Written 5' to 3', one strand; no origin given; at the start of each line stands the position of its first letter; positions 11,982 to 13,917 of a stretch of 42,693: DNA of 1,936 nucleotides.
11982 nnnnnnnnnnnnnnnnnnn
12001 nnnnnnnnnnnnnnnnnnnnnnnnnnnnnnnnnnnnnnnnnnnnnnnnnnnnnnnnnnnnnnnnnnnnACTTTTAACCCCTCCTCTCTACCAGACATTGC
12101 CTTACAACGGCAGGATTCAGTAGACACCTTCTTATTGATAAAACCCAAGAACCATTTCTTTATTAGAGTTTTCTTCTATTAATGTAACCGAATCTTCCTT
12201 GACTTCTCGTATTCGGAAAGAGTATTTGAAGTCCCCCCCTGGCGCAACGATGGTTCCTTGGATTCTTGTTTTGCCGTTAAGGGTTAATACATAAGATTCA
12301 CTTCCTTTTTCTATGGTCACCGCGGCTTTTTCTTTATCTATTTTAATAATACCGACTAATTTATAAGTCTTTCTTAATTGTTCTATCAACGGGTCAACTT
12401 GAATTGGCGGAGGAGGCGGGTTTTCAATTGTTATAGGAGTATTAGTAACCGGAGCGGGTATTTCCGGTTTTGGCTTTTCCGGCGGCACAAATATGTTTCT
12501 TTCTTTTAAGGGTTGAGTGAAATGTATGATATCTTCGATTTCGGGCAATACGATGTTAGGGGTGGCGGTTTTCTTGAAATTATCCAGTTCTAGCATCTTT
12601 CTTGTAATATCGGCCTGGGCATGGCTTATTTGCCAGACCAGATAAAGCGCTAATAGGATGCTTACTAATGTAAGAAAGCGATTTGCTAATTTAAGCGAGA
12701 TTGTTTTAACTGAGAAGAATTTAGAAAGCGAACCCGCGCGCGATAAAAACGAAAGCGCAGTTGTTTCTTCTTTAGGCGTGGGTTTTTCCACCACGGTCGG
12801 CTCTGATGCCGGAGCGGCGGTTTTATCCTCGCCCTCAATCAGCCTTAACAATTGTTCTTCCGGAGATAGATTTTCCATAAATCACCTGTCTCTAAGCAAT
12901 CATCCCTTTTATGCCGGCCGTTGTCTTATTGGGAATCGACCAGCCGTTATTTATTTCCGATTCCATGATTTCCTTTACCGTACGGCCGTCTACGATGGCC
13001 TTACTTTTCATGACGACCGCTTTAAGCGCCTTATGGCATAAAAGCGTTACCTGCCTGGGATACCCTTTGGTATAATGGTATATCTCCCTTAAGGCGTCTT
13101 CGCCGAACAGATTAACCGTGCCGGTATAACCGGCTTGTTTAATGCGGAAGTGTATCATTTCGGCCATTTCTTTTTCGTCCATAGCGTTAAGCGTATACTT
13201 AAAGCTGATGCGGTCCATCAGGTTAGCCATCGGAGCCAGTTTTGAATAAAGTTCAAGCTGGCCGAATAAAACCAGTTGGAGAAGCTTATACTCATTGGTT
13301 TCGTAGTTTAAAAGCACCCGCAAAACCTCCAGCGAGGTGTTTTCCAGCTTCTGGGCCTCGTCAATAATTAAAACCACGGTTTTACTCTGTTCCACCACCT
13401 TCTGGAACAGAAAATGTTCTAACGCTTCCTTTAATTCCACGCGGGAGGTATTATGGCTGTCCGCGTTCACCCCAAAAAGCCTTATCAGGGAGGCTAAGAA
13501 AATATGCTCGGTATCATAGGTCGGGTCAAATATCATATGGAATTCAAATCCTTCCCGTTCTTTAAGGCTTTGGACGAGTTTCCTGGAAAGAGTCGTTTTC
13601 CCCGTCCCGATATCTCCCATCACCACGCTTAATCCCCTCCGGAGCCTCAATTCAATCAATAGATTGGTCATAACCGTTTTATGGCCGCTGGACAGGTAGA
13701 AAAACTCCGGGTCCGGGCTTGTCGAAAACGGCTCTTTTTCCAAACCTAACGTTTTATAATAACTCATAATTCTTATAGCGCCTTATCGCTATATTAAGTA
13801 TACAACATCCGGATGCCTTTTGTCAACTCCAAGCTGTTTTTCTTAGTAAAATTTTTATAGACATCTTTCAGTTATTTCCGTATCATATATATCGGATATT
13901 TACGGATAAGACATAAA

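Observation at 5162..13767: Orphan secretin module co-oriented with a 1655-aa membrane-anchored coiled-coil/TPR giant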

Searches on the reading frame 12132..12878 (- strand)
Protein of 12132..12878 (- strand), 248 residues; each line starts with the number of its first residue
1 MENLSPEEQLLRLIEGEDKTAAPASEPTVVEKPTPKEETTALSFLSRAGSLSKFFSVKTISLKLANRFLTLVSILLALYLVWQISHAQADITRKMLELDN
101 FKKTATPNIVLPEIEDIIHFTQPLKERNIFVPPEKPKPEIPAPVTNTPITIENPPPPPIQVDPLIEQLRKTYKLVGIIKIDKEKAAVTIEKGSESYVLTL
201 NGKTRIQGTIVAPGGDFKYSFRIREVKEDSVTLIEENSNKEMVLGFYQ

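Call 4: search_protein_families(library=pfam, proteins=[window:12132-12878:-], max_evalue=0.01)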
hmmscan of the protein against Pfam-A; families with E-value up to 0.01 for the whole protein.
window:12132-12878:- (248 aa): 0 families

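Call 6: search_protein_families(library=ncbifam, proteins=[window:12132-12878:-], max_evalue=0.01)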
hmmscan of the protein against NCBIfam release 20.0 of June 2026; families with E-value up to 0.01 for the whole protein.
window:12132-12878:- (248 aa): 0 families

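Call 22: find_homologous_proteins(query=window:12132-12878:-, max_evalue=0.001)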
Query window:12132-12878:- (248 aa): 3 proteins with E <= 0.001 among 646 candidates.
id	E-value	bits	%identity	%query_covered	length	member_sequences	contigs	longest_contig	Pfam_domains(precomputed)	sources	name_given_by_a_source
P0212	5.2e-154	529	100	100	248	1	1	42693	-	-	-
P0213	2.6e-108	379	77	100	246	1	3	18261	-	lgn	-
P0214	4.6e-27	113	35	97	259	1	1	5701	-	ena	-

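Call 28: predict_structure(alignment_id=A2)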
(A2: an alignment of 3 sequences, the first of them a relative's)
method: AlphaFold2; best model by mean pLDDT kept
length: 248 residues; sequences in the alignment: 3
mean_pLDDT: 67.2   pTM: 0.36
mean pLDDT of the five models: 67.2, 65.3, 63.9, 60.2, 58.9
residues with pLDDT >= 90: 45; 70-90: 84; 50-70: 48; < 50: 71
segments of 3 or more residues with pLDDT < 50: 17-59, 127-129, 136-144, 146-149
pLDDT, mean of each block of 10 residues (from residue 1): 66 57 33 33 41 45 75 89 81 71 52 50 49 48 44 59 85 90 88 90 88 84 92 90 82
secondary structure, 60 per line:
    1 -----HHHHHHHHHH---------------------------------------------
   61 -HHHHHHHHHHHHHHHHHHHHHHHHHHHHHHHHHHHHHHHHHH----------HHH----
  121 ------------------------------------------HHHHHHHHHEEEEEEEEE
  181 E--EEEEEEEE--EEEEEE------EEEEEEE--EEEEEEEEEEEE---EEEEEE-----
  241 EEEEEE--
elements in order: H6-15 H62-103 H163-171 E172-181 E184-191 E194-199 E206-212 E215-226 E230-235 E241-246

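Call 32: fold_search(model_id=the predicted structure, library=pdb)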
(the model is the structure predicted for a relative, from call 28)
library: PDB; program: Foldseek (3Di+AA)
matches with E <= 10: 953; with E <= 0.001: 0
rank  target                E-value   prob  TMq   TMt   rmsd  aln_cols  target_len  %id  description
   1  5lje                  5.6e-02  0.82  0.16  0.26   7.6        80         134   11  Crystal structure of holo human CRBP1/K40L,Q108L mutant (released 2017-01-18)
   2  5ljb                  9.3e-02  0.66  0.18  0.29   7.7       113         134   11  Crystal structure of holo human CRBP1 (released 2017-01-18)
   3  3ppt                  9.8e-02  0.66  0.17  0.27   7.8        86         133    8  REP1-NXSQ fatty acid transporter (released 2011-12-21)
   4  3pp6_A                1.0e-01  0.47  0.15  0.25   7.7        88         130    7  REP1-NXSQ fatty acid transporter Y128F mutant (released 2011-12-28)
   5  5ljd                  1.1e-01  0.72  0.17  0.26   7.5        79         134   10  Crystal structure of holo human CRBP1/K40L mutant (released 2017-01-18)
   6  4a60                  1.1e-01  0.35  0.15  0.23  10.8       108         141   12  Crystal structure of human testis-specific fatty acid binding protein 9 (FABP9) (released 2011-11-09)
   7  3pp6_B                1.2e-01  0.63  0.17  0.27   7.6        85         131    8  REP1-NXSQ fatty acid transporter Y128F mutant (released 2011-12-28)
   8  3fa7_A                1.2e-01  0.41  0.13  0.21   7.6        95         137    7  Crystal structure of the apo R132K:R111L:L121E:R59E mutant of cellular retinoic acid-binding protein II at 1.90 angstr (released 2009-10-27)
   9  7oxx_B                1.3e-01  0.54  0.16  0.24   7.2        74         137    8  CrabP2 mutant R30AK31A (released 2022-07-13)
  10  4qgw_A                1.3e-01  0.41  0.14  0.22   7.6        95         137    6  Crystal structure of the R132K:R111L:L121D mutant of Cellular Retinoic Acid Binding ProteinII complexed with a synthet (released 2015-01-28)
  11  6mox                  1.4e-01  0.47  0.15  0.23   7.9        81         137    7  Crystal Structure of the All-trans Retinal-Bound R111K:Y134F:T54V:R132Q:P39Q:R59Y:L121E Human Cellular Retinoic Acid Bin (released 2019-01-09)
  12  2frs_A                1.4e-01  0.35  0.13  0.23   8.1        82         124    6  Crystal structure of the f15w mutant of apo-cellular retinoic acid binding protein type ii at 1.51 angstroms resolutio (released 2006-09-19)
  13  5ljc                  1.5e-01  0.54  0.18  0.28   7.6       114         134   10  Crystal structure of holo human CRBP1 (released 2017-01-18)
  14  4ykm_A                1.5e-01  0.38  0.14  0.22   7.8        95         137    6  Crystal structure of the R111K:Y134F:T54V:R132Q:P39Q:R59Y:A32W:F3Q mutant of human Cellular Retinoic Acid Binding Prot (released 2016-03-09)
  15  4i9r                  1.5e-01  0.33  0.14  0.21   8.7        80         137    8  Crystal Structure of the R111K:R132L:Y134F:T54V:R59W:A32W Mutant of the Cellular Retinoic Acid Binding Protein Type II i (released 2013-10-09)
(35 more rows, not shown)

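Call 36: search_protein_families(library=pfam, alignment_id=A4, max_evalue=1)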
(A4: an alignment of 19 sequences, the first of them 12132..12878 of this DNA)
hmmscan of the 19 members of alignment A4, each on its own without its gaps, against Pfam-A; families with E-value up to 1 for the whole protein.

A. member 1, window:12132-12878:- (248 aa): 1 family
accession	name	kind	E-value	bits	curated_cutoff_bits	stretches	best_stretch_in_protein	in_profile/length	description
PF04530.17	Viral_Beta_CD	-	0.11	13.3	23.4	1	22-122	16-114/123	Viral Beta C/D like family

B. families by the number of members that match (of 19 scanned): 22 families
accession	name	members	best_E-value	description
PF11356.14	T2SSC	13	2.6e-08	Type II secretion system protein C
PF16537.11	T2SSB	9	8.2e-05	Type II secretion system protein B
PF23862.1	CdsD_C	4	0.00047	CdsD C-terminal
PF17280.7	DUF5345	1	0.015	Family of unknown function (DUF5345)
PF13592.12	HTH_33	1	0.021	Winged helix-turn helix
PF00122.25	E1-E2_ATPase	1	0.029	E1-E2 ATPase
PF22970.2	DUF7028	1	0.032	Domain of unknown function (DUF7028)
PF15843.10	DUF4719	1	0.044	Domain of unknown function (DUF4719)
PF13520.12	AA_permease_2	1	0.061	Amino acid permease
PF06575.17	DUF1132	1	0.061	Protein of unknown function (DUF1132)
PF10476.14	DUF2448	1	0.081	Protein of unknown function C-terminus (DUF2448)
PF16955.11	OFeT_1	1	0.085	Ferrous iron uptake permease, iron-lead transporter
PF08391.16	Ly49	1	0.091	Ly49-like protein, N-terminal region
PF04530.17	Viral_Beta_CD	1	0.11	Viral Beta C/D like family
PF11241.13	DUF3043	1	0.11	Protein of unknown function (DUF3043)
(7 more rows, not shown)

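Call 37: search_solved_structures(query=A4, max_evalue=10, show_alignments=3)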
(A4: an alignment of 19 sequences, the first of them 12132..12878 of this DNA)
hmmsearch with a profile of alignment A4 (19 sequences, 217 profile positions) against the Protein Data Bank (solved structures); distinct sequences matched with E-value up to 10: 19.
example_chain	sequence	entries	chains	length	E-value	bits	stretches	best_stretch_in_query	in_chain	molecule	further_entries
3oss_C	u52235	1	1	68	2.9e-05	27.6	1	158-216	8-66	TYPE 2 SECRETION SYSTEM, GSPC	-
3jc8_Pa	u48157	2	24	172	7.9e-05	26.1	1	115-207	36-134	PilP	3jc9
7kep_A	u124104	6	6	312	0.058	16.8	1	72-167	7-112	Beta-lactamase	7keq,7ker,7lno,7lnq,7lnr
9z32_A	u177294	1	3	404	0.18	15.2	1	76-147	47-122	Isoform B of P2X purinoceptor 2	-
9ddx_A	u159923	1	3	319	0.21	15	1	77-147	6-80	P2X purinoceptor 2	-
8vvn_B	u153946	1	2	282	0.22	14.9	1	66-143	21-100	Chemotaxis protein MotB-related protein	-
3tbi_B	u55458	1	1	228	0.23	14.8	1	4-74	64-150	DNA-directed RNA polymerase subunit beta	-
9ddv_A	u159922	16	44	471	0.23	14.8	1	76-147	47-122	P2X purinoceptor 2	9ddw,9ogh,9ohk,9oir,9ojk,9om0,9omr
6hcg_e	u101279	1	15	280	0.23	14.8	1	131-212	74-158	Pectic enzymes secretion protein OutC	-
6fu8_C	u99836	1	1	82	0.4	14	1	9-64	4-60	50S ribosomal protein L23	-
7z20_t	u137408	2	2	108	0.96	12.8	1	9-62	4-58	50S ribosomal protein L23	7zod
2j28_T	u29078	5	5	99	1.1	12.6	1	9-61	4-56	50S ribosomal protein L23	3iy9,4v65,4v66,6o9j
10qm_b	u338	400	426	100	1.1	12.6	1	9-61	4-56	50S ribosomal protein L23 | Large ribosomal subunit protein uL23 | 50S ribosomal protein L23P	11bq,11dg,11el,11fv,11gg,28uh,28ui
7zq5_t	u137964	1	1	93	1.2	12.5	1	9-61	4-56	50S ribosomal protein L23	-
2lnv_A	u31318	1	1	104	1.6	12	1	156-211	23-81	General secretion pathway protein C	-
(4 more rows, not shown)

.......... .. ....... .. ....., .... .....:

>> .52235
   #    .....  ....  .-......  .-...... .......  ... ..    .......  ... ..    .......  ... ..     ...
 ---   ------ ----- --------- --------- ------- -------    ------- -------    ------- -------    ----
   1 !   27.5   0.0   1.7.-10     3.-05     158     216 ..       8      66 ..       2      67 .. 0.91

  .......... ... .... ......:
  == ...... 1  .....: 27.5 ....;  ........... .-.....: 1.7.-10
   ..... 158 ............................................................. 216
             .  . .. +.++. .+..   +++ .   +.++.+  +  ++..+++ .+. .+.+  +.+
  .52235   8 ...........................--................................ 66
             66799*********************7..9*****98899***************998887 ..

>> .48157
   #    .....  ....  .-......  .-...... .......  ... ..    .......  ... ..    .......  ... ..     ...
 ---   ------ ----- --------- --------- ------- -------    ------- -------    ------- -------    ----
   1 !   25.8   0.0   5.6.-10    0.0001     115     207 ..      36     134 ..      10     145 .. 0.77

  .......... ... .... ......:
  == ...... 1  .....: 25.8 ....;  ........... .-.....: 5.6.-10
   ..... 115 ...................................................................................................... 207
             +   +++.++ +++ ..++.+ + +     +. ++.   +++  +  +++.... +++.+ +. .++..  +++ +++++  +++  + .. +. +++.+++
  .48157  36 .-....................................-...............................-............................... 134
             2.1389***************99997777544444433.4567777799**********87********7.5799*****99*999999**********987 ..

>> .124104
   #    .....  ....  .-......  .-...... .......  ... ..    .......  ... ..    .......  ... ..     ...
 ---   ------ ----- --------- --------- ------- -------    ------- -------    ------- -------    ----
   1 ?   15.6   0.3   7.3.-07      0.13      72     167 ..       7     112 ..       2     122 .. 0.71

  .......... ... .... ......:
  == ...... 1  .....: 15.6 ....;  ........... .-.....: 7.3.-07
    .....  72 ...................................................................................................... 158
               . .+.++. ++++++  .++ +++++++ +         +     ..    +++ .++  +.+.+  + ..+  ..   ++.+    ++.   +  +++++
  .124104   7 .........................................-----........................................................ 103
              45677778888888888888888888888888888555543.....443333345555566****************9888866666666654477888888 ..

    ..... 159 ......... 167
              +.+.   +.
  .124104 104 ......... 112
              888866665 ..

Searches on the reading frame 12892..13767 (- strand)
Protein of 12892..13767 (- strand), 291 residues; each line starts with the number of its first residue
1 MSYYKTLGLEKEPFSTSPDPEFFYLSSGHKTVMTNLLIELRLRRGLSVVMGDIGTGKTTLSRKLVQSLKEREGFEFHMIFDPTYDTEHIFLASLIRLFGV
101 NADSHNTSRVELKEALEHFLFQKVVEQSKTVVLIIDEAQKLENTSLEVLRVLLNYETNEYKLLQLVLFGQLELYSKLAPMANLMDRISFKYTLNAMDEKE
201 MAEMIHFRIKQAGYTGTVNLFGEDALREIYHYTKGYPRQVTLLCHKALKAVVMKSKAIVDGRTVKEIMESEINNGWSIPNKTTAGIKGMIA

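Call 4: search_protein_families(library=pfam, proteins=[window:12892-13767:-], max_evalue=0.01)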
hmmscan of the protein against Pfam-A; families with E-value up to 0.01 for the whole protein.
window:12892-13767:- (291 aa): 17 families
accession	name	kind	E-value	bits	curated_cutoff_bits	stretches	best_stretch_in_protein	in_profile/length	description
PF13401.12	AAA_22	-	3e-21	76.5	27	1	43-177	4-130/130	AAA domain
PF01637.24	ATPase_2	-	2.8e-10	40.8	33.2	1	46-241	22-223/225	ATPase domain predominantly from Archaea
PF13191.12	AAA_16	-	1.7e-09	38.9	32.6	1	43-155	22-158/167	AAA ATPase domain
PF20703.3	nSTAND1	-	3.3e-07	30.7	27.1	1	24-245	17-231/379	Novel STAND NTPase 1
PF05729.18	NACHT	-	1.3e-05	25.5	26.7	1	47-144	3-96/167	NACHT domain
PF13604.12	AAA_30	-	5.4e-05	23.5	27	1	43-149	17-108/191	AAA domain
PF13173.12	AAA_14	-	6.1e-05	23.5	27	1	48-155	6-88/129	AAA domain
PF03266.21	NTPase_1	-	6.6e-05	23.3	23.9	0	49-71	4-26/168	NTPase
PF00004.35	AAA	-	0.00015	22.6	21.2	1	49-154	3-93/131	ATPase family associated with various cellular activities (AAA)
PF13245.12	AAA_19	-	0.00021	21.9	25.1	1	41-153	8-115/134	AAA domain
PF00931.28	NB-ARC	-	0.00024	20.9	23.5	1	47-154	21-123/248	NB-ARC domain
PF24883.2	NPHP3_N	-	0.00035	21.2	24.8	1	47-99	25-81/164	Nephrocystin 3, N-terminal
PF02367.23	TsaE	-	0.00038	20.9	26.6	1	46-125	23-92/128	Threonylcarbamoyl adenosine biosynthesis protein TsaE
PF20720.3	nSTAND3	-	0.0031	17.7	27.2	1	45-86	18-57/155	Novel STAND NTPase 3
PF09848.15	SLFN-g3_helicase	-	0.0031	17.3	24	1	47-143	4-93/354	Schlafen group 3, DNA/RNA helicase domain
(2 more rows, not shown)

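Call 6: search_protein_families(library=ncbifam, proteins=[window:12892-13767:-], max_evalue=0.01)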
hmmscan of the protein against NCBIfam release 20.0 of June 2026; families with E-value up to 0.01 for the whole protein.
window:12892-13767:- (291 aa): 10 families
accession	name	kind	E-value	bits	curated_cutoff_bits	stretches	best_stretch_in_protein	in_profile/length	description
TIGR03015.1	pepcterm_ATPase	hypoth_equivalog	1.4e-54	185.3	324.5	1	3-269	2-264/269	XrtA/PEP-CTERM system-associated ATPase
TIGR02928.1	TIGR02928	subfamily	6.4e-07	28.6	181.3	1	48-161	44-163/366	orc1/cdc6 family replication initiation protein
NF011522.0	PRK14961.1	equivalog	0.00028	19.9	562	1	48-248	42-225/363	DNA polymerase III subunits gamma and tau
NF010248.0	PRK13695.1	equivalog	0.00058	19.6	156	0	48-71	7-30/180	NTPase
NF041000.1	ATPase_ComGA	equivalog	0.0013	17.8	300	1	39-116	123-195/267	competence type IV pilus ATPase ComGA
TIGR00150.1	T6A_YjeE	equivalog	0.0014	18.5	60.1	1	48-144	26-111/135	tRNA (adenosine(37)-N6)-threonylcarbamoyltransferase complex ATPase subunit type 1 TsaE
NF047389.1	ATPase_Sll1717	subfamily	0.0022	17.2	75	0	43-88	28-70/454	P-loop ATPase, Sll1717 family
NF011518.0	PRK14957.1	equivalog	0.0026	16.4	775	1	49-160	43-149/546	DNA polymerase III subunits gamma and tau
TIGR00041.1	DTMP_kinase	equivalog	0.0055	16.4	83.25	0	54-124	14-74/196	dTMP kinase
TIGR01447.1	recD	equivalog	0.0068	15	310.15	0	33-70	152-189/597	exodeoxyribonuclease V subunit alpha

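Call 63: search_solved_structures(query=window:12892-13767:-, max_evalue=0.001)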
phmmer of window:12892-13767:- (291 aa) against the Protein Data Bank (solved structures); distinct sequences matched with E-value up to 0.001: 0.
